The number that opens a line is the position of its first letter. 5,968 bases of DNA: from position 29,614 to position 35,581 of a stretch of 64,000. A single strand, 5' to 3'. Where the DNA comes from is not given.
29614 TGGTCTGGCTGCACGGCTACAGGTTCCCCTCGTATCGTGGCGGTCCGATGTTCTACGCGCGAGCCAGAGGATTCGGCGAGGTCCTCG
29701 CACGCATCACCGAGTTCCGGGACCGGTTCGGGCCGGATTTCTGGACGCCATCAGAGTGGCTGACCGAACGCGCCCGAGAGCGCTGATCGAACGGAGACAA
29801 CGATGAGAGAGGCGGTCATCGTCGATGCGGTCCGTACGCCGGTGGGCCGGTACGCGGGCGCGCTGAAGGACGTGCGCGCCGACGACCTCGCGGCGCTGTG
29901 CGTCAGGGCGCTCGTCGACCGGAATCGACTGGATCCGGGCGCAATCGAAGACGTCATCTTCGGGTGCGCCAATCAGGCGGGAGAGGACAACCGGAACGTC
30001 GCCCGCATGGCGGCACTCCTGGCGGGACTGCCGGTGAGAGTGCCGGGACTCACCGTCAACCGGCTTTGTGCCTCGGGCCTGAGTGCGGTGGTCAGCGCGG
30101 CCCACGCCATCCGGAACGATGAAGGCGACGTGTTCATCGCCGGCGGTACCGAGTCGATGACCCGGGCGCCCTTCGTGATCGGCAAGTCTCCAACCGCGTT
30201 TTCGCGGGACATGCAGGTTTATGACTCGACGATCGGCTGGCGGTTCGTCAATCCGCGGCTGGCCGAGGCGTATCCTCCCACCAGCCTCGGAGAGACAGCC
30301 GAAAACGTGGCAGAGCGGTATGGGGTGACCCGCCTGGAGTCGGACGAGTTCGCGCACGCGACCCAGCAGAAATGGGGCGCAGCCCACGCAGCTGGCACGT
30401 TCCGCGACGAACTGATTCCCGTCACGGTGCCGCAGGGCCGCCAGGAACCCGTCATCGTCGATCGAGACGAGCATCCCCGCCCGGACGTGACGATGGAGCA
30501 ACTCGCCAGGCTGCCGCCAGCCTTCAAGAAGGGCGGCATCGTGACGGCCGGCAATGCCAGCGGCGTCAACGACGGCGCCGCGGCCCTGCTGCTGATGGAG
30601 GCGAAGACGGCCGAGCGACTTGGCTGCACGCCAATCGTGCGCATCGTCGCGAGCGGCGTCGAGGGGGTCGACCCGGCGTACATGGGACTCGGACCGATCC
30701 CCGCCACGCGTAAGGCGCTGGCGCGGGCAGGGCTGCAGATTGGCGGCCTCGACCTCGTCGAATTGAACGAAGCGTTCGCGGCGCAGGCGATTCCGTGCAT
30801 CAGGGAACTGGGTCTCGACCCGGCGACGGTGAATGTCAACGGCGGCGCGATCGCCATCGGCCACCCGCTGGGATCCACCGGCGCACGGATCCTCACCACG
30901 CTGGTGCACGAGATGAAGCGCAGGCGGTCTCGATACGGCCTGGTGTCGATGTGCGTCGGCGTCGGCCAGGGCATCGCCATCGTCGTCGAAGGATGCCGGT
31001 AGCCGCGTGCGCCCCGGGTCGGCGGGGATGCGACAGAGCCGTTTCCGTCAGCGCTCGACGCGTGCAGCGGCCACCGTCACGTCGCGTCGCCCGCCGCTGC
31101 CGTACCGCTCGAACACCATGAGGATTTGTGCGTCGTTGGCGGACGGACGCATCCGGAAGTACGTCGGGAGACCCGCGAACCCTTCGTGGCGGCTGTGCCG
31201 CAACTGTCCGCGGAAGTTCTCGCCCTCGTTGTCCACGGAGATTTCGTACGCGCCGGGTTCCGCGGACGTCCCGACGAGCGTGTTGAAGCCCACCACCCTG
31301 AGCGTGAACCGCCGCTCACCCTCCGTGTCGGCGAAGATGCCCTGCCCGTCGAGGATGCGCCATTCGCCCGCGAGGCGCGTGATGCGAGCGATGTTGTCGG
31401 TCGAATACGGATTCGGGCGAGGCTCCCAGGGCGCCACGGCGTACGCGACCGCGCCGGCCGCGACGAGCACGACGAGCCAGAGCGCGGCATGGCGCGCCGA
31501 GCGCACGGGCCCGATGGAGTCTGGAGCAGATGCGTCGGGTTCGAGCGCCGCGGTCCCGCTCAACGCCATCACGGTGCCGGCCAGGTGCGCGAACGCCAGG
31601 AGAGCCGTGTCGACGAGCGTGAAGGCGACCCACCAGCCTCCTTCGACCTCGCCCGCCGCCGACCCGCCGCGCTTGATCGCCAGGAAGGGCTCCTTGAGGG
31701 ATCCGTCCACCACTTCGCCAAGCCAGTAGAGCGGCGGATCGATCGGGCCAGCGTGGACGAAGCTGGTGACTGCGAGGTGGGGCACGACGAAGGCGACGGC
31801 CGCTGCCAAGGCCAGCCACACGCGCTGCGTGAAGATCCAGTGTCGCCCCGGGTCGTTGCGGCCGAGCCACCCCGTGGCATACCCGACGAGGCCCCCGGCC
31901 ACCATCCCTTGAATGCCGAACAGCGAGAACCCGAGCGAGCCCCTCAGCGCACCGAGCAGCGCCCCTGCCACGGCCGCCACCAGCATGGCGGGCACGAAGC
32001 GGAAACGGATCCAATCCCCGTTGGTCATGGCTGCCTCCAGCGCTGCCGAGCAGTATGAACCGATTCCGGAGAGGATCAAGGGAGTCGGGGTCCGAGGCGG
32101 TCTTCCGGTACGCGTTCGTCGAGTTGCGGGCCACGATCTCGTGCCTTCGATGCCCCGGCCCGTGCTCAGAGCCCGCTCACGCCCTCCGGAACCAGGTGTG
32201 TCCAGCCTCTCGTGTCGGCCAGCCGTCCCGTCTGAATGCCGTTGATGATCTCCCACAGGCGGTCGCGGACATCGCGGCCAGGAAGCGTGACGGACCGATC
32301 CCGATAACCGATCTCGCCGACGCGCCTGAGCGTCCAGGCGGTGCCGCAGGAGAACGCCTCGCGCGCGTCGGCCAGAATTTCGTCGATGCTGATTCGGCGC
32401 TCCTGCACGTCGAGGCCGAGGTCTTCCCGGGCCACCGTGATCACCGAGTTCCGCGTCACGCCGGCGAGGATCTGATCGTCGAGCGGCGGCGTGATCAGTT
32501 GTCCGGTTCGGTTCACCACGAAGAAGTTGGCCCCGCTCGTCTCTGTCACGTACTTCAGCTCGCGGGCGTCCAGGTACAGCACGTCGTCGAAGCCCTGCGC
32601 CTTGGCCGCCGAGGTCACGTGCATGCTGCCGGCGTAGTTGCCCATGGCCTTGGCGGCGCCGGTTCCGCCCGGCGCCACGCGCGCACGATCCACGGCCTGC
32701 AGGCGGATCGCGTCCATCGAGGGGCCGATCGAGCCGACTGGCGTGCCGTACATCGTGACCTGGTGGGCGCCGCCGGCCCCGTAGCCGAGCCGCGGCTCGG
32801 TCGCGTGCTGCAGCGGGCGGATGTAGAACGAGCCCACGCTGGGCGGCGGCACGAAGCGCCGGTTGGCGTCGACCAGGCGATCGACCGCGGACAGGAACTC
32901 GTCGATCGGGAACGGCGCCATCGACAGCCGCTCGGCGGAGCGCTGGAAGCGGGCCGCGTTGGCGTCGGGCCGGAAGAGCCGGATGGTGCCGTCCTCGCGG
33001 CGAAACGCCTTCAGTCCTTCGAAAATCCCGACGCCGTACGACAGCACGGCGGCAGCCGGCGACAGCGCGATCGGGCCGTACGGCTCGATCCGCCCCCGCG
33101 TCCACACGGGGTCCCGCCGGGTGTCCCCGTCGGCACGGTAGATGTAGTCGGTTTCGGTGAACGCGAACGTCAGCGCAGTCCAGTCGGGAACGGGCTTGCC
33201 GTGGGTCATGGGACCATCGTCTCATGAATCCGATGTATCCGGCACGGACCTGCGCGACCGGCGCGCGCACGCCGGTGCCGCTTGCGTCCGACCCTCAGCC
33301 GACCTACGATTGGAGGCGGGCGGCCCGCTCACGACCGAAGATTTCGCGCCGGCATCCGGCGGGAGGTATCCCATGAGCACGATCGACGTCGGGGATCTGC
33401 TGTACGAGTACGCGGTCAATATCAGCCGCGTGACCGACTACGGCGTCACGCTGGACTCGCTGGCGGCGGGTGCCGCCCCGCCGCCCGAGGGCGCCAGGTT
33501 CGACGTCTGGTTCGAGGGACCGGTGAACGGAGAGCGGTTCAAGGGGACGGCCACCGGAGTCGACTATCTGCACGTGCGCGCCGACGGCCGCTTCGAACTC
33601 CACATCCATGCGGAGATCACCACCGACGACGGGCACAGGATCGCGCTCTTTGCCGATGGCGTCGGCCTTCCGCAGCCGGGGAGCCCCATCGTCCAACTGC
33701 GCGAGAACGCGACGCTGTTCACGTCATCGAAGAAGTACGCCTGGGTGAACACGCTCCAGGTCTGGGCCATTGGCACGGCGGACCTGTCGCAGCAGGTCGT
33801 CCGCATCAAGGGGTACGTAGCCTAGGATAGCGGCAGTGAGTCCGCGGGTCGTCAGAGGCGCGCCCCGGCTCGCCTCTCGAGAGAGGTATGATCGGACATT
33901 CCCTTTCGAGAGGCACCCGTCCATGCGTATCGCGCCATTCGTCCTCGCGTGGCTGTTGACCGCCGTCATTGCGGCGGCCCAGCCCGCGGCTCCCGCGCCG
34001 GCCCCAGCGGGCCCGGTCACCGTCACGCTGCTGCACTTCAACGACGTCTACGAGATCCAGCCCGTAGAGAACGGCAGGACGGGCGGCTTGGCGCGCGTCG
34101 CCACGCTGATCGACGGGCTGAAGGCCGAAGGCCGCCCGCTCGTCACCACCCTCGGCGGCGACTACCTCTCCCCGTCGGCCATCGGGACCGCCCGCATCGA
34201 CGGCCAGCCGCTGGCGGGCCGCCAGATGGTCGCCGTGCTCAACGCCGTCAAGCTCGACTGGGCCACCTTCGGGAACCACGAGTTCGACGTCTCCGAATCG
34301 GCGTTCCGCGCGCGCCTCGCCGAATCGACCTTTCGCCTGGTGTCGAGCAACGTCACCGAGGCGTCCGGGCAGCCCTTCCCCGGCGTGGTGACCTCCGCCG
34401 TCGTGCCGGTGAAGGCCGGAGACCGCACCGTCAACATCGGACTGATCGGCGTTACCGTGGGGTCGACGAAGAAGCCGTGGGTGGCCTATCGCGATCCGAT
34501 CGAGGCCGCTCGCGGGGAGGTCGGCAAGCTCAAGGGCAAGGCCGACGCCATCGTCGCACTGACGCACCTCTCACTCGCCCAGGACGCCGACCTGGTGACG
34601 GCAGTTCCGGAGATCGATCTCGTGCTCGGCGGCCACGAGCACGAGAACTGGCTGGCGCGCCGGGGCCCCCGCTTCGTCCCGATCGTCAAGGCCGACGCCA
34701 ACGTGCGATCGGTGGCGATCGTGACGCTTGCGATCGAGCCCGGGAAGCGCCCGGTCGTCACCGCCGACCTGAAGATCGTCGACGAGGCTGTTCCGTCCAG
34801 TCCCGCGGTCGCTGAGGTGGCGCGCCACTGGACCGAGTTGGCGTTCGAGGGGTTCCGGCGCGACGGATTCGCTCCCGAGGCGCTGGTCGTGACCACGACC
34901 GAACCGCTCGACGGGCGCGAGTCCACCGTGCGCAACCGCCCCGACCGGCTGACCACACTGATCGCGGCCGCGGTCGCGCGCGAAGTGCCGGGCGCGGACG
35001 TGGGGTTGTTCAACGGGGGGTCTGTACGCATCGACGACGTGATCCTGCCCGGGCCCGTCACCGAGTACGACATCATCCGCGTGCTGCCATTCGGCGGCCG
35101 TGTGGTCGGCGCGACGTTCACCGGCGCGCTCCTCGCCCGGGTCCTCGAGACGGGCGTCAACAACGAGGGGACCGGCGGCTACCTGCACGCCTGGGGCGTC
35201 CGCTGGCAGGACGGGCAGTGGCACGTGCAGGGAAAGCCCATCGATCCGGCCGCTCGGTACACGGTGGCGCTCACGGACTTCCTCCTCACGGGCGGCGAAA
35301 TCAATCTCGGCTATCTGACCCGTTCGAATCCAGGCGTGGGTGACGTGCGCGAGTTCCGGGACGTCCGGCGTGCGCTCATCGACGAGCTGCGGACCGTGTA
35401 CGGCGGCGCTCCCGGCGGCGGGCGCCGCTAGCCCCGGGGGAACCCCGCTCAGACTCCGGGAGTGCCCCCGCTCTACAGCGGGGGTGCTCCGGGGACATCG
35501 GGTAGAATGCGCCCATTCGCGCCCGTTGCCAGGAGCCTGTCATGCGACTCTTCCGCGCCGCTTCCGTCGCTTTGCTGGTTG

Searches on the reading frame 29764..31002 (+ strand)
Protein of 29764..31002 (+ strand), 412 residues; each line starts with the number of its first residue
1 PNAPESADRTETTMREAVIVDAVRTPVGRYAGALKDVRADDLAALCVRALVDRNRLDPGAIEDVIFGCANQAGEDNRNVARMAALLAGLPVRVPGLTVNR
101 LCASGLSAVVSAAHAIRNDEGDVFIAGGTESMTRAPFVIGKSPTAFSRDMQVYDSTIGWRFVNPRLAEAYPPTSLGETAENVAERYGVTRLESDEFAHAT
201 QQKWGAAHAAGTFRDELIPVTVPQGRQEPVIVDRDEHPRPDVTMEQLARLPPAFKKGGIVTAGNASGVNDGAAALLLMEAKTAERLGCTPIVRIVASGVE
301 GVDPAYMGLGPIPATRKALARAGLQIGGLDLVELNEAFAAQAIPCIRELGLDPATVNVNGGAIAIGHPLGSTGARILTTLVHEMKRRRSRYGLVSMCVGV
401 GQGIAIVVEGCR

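Call 74: find_homologous_proteins(query=window:29764-31002:+, max_evalue=1e-80)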
Query window:29764-31002:+ (412 aa): 8000 proteins with E <= 1e-80 among 8000 candidates; the best 120 are listed.
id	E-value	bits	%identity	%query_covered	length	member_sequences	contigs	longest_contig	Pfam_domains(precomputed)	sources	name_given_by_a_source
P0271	5.6e-258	873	100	97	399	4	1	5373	PF02803.25,PF00108.30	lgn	-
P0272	5.7e-201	685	77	96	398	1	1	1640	PF02803.25,PF00109.33,PF00108.30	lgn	-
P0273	4.2e-199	679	74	96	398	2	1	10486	PF02803.25,PF00108.30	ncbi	-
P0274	5.0e-199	679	76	96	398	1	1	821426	PF02803.25,PF00109.33,PF00108.30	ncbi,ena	-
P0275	3.9e-198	676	75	96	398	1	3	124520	PF02803.25,PF00108.30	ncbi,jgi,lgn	jgi:3-oxoadipyl-CoA thiolase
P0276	1.7e-197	674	75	97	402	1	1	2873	PF02803.25,PF00108.30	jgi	jgi:3-oxoadipyl-CoA thiolase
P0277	1.8e-197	674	75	96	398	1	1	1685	PF02803.25,PF00108.30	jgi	jgi:3-oxoadipyl-CoA thiolase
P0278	2.4e-197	673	75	96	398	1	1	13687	PF02803.25,PF00109.33,PF00108.30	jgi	jgi:3-oxoadipyl-CoA thiolase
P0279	4.6e-197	673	76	96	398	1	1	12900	PF02803.25,PF00108.30,PF22691.3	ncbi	-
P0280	9.2e-197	672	74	96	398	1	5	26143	PF02803.25,PF00108.30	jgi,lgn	-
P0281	1.4e-196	671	75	96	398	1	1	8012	PF02803.25,PF00108.30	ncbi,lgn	ncbi:MAG TPA: acetyl-CoA C-acyltransferase [Anaerolineae bacterium]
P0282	2.6e-196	670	75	96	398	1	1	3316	PF02803.25,PF00108.30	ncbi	-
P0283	3.3e-196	670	74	96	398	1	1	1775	PF02803.25,PF00108.30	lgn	-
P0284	6.7e-196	669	76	96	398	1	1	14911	PF02803.25,PF00108.30,PF22691.3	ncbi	-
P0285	7.7e-196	669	75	96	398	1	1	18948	PF02803.25,PF00108.30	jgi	jgi:3-oxoadipyl-CoA thiolase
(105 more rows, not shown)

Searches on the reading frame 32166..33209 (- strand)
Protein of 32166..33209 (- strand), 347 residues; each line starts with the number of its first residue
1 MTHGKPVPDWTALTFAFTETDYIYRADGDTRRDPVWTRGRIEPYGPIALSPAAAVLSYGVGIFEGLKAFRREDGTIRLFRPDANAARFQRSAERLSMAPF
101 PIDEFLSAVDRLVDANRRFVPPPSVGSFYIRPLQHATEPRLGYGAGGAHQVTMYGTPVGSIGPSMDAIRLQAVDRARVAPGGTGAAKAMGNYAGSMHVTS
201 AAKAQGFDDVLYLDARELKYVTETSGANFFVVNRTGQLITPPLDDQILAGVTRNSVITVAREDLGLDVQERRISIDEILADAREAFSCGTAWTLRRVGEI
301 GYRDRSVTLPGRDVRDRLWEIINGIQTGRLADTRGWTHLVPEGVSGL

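Call 10: search_protein_families(library=pfam, proteins=[window:32166-33209:-], max_evalue=0.01)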
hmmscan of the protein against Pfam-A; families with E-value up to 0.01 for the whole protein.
window:32166-33209:- (347 aa): 1 family
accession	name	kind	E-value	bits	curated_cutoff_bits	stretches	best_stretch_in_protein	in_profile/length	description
PF01063.24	Aminotran_4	-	1.1e-36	127.2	28.5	1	61-300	1-223/223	Amino-transferase class IV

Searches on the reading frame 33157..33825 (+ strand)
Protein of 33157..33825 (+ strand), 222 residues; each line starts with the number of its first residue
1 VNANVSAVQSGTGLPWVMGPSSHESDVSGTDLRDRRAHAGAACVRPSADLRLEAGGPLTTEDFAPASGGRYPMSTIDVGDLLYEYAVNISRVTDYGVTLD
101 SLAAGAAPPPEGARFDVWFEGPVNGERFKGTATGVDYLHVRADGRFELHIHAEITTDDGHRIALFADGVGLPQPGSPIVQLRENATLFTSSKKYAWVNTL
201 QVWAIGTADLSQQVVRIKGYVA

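Call 10: search_protein_families(library=pfam, proteins=[window:33157-33825:+], max_evalue=0.01)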
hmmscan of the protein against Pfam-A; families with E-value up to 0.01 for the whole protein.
window:33157-33825:+ (222 aa): 1 family
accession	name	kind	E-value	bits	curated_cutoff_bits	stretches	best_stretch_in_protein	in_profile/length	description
PF11578.13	DUF3237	-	1.8e-08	34.7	24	1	120-219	34-146/149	Protein of unknown function (DUF3237)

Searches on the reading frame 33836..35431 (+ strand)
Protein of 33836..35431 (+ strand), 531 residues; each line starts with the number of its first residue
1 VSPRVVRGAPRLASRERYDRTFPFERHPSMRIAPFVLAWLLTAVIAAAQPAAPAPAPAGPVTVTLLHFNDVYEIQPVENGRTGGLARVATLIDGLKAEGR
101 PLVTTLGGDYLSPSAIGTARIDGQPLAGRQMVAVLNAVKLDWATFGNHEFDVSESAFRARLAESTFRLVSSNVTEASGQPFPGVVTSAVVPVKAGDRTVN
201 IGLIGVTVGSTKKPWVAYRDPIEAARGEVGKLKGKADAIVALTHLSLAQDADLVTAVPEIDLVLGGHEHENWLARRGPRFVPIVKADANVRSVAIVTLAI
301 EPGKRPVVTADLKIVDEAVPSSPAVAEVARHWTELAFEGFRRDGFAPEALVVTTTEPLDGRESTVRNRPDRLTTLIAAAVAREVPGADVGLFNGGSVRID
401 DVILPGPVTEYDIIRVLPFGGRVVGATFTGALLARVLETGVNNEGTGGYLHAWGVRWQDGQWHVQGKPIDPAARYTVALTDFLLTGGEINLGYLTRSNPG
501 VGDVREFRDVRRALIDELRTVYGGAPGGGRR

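Call 10: search_protein_families(library=pfam, proteins=[window:33836-35431:+], max_evalue=0.01)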
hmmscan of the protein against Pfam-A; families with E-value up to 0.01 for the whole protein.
window:33836-35431:+ (531 aa): 2 families
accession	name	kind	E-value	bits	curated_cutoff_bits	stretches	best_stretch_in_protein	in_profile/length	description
PF02872.23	5_nucleotid_C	-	1.2e-23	84.4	23.6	1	352-488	2-151/158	5'-nucleotidase, C-terminal domain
PF00149.33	Metallophos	-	1.5e-09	39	21.5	1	64-270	2-190/191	Calcineurin-like phosphoesterase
